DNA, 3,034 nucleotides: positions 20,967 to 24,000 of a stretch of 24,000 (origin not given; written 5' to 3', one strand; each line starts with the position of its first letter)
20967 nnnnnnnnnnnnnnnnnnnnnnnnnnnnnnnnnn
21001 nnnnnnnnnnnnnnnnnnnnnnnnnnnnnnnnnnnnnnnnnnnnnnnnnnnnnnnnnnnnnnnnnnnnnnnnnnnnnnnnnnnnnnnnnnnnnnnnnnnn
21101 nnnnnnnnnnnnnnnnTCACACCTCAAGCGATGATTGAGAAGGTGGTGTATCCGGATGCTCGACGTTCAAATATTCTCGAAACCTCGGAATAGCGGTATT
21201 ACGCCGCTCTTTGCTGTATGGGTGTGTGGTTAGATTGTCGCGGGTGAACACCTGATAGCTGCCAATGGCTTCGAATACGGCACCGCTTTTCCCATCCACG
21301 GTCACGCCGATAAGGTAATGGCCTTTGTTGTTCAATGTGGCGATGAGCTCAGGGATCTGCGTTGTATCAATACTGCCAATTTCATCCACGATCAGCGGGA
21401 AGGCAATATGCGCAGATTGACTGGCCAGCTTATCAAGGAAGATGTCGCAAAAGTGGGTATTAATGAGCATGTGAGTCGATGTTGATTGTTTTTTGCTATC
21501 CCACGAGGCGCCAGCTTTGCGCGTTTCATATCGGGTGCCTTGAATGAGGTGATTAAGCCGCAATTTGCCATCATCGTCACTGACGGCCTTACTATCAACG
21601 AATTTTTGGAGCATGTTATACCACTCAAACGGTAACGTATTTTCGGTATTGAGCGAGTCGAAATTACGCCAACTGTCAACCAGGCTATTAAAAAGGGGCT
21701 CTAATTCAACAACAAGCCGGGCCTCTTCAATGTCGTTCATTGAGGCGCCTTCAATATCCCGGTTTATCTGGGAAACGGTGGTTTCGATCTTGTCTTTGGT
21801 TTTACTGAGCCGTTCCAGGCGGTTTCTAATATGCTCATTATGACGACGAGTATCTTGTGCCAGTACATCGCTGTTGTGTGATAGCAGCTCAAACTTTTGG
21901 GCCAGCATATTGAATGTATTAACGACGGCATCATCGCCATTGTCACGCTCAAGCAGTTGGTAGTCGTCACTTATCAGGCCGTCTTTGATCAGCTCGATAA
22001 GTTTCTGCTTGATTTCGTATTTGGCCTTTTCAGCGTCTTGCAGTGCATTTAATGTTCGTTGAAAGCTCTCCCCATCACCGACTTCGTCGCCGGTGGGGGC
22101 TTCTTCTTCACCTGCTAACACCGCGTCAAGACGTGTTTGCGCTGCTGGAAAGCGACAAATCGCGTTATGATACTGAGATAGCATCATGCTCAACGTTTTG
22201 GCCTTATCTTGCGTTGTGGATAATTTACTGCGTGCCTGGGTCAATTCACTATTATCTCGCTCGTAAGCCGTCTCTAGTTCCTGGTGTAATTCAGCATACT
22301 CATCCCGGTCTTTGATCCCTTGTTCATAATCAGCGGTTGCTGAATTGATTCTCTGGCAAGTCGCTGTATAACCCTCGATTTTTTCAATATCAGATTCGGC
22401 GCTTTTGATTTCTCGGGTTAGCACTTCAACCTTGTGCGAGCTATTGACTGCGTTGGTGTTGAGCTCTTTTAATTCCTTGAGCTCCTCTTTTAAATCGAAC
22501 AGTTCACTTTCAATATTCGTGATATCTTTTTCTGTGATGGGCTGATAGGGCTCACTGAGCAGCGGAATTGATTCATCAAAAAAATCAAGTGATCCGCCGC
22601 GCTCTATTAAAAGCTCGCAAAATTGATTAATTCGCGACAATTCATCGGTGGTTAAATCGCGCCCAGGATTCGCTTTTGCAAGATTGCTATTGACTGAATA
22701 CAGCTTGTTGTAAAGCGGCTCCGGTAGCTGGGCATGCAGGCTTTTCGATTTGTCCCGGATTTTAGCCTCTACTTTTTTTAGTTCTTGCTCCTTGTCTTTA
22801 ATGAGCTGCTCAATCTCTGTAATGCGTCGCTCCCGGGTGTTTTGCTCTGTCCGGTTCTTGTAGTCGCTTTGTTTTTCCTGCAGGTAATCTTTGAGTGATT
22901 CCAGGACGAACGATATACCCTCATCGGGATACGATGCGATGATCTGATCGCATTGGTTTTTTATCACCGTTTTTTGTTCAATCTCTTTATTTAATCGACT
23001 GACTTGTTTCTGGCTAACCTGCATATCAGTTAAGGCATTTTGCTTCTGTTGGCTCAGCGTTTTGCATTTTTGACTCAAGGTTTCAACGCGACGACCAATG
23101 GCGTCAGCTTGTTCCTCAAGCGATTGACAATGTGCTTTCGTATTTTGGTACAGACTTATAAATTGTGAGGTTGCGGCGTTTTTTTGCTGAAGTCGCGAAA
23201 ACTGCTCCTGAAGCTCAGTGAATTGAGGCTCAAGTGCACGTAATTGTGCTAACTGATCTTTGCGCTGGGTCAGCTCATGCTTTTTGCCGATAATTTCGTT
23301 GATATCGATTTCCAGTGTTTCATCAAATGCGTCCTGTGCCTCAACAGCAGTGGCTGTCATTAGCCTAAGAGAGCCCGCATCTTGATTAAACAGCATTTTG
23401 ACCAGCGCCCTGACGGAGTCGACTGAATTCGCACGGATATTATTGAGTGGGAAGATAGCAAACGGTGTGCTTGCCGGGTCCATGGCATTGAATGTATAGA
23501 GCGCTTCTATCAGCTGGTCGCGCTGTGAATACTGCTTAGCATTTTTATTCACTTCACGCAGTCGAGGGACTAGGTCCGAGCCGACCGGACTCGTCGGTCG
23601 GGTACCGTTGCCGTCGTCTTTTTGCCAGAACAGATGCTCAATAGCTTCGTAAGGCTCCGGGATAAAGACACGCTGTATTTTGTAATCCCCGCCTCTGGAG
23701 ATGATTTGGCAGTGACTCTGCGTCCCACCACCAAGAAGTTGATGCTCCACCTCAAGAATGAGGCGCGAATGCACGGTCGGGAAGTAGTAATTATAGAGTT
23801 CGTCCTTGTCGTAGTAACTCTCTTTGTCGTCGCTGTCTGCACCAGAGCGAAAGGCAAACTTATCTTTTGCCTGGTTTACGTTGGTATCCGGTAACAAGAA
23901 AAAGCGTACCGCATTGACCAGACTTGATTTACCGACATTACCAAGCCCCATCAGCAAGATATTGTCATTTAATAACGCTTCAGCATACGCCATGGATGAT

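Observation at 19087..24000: Translationally coupled SMC/Rad50-like ATPase plus two partner proteins: candidate condensin-like (Mks/Wadjet-like) or ABC-three-component defence module with non-canonical gene order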

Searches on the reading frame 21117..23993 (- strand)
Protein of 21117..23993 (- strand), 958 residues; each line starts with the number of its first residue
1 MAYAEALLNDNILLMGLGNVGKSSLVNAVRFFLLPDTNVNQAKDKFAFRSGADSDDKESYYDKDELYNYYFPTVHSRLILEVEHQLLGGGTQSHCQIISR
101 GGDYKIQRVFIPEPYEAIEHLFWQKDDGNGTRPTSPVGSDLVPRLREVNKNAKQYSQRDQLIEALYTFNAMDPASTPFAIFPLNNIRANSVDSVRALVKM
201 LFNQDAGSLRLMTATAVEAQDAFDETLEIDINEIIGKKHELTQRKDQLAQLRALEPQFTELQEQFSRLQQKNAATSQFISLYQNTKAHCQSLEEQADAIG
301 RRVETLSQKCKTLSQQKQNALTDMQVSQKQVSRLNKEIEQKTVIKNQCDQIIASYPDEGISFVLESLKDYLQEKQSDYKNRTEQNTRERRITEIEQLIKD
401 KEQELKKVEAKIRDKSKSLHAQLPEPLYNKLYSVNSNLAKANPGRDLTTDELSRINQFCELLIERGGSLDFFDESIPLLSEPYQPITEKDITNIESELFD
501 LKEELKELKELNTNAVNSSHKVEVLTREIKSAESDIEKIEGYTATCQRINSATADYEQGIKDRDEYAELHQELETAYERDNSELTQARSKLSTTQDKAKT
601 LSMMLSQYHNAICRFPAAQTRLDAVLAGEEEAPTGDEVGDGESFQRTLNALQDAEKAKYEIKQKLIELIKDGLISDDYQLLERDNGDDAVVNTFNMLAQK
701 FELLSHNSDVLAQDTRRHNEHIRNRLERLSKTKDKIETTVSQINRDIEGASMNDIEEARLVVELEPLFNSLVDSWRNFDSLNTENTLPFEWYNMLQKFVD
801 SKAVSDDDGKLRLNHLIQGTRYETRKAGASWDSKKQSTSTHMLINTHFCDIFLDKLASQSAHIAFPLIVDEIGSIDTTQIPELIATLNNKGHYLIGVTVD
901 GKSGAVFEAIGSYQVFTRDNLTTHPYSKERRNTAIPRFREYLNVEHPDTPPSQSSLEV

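Call 3: search_protein_families(library=pfam, proteins=[window:21117-23993:-], max_evalue=1)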
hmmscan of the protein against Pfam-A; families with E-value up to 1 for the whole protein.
window:21117-23993:- (958 aa): 6 families
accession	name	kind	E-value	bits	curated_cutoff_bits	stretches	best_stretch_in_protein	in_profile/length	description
PF13555.12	AAA_29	-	0.0052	16.9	27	1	9-42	22-57/61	P-loop containing region of AAA domain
PF15216.11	TSLP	-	0.035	14.5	27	1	268-342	41-114/125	Thymic stromal lymphopoietin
PF01926.29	MMR_HSR1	-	0.041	14.4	21.9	1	12-29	2-19/113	50S ribosome-binding GTPase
PF24227.1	DUF7443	-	0.057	13.5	27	0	498-517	26-46/58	Domain of unknown function (DUF7443)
PF22775.2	GA_3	-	0.36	11.8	27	0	649-677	13-41/100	GA-like domain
PF08614.16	ATG16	-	0.74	10.4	33.7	1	487-601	72-184/200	Autophagy protein 16 (ATG16)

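Call 4: search_protein_families(library=padloc, proteins=[window:21117-23993:-], max_evalue=1)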
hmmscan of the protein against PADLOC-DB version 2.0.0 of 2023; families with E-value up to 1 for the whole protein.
window:21117-23993:- (958 aa): 13 families
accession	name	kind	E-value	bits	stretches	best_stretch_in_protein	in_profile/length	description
PDLC00551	JetC2|JetC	-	5.2e-05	19.3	2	493-738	807-1054/1365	DUF3584 domain; MukB-like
PDLC03862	LmuB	-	9.5e-05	18.9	3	231-419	223-404/643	-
PDLC03865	LmuB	-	0.00016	18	2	220-425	622-830/1007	-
PDLC00519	JetC1|JetC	-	0.0025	14.1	2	231-421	262-434/1097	DUF3584 domain; MukB-like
PDLC01751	Cas2c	-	0.0044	15.5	1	299-351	16-66/95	-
PDLC03868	LmuB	-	0.024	10.9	2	218-418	221-415/1035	-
PDLC03859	LmuB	-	0.028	11.6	1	473-611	331-478/611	-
PDLC00582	JetC3|JetC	-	0.053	9.3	1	223-464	785-1027/1472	DUF3584 domain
PDLC00512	JetC1|JetC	-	0.058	9.4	1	238-454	636-858/1123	DUF3584 domain; MukB-like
PDLC00515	JetC1|JetC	-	0.12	8.3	1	216-415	689-891/1212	DUF3584 domain; MukB-like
PDLC00581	JetC3|JetC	-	0.13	8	2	145-457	262-569/1473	DUF3584 domain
PDLC00518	JetC1|JetC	-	0.69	5.6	1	211-399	632-813/1112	DUF3584 domain; MukB-like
PDLC02747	PbeC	-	0.82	6.4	1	489-777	232-521/632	PbeC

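Call 5: search_protein_families(library=ncbifam, proteins=[window:21117-23993:-], max_evalue=1)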
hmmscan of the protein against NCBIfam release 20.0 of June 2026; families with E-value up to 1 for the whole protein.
window:21117-23993:- (958 aa): 10 families
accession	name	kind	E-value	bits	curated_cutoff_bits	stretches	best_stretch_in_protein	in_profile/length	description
NF003034.1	PRK03918.1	equivalog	8.6e-06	24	700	3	489-669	221-411/878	DNA double-strand break repair ATPase Rad50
NF045487.1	ASRP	equivalog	3.8e-05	22.5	300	2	487-743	154-413/593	archaea-specific SMC-related protein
TIGR02168.1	SMC_prok_B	equivalog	0.00013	19.8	567.35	2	243-443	693-896/1181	chromosome segregation protein SMC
NF045780.1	TrlF_fam_ATP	equivalog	0.00055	18.8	350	1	493-832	442-787/944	TrlF family AAA-like ATPase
NF002572.0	PRK02224.1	equivalog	0.0015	16.9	1087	2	392-741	176-516/888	DNA double-strand break repair ATPase Rad50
TIGR04211.1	SH3_and_anchor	equivalog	0.27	10.8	65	2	239-342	56-159/198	TIGR04211 family SH3 domain-containing protein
NF041751.2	sbcc_Staph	equivalog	0.41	8.5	920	1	497-748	391-638/1007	exonuclease subunit SbcC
NF011925.1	PRK15396.1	subfamily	0.46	10.8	108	0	294-342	25-73/78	major outer membrane lipoprotein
NF047515.1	SpiroCoCo_C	equivalog_domain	0.56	9.3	125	1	245-341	48-143/313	SpiroCoCo family coiled-coil protein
NF041035.1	Rad50_Halo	equivalog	0.98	7.7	1000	1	377-627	166-419/883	DNA double-strand break repair ATPase Rad50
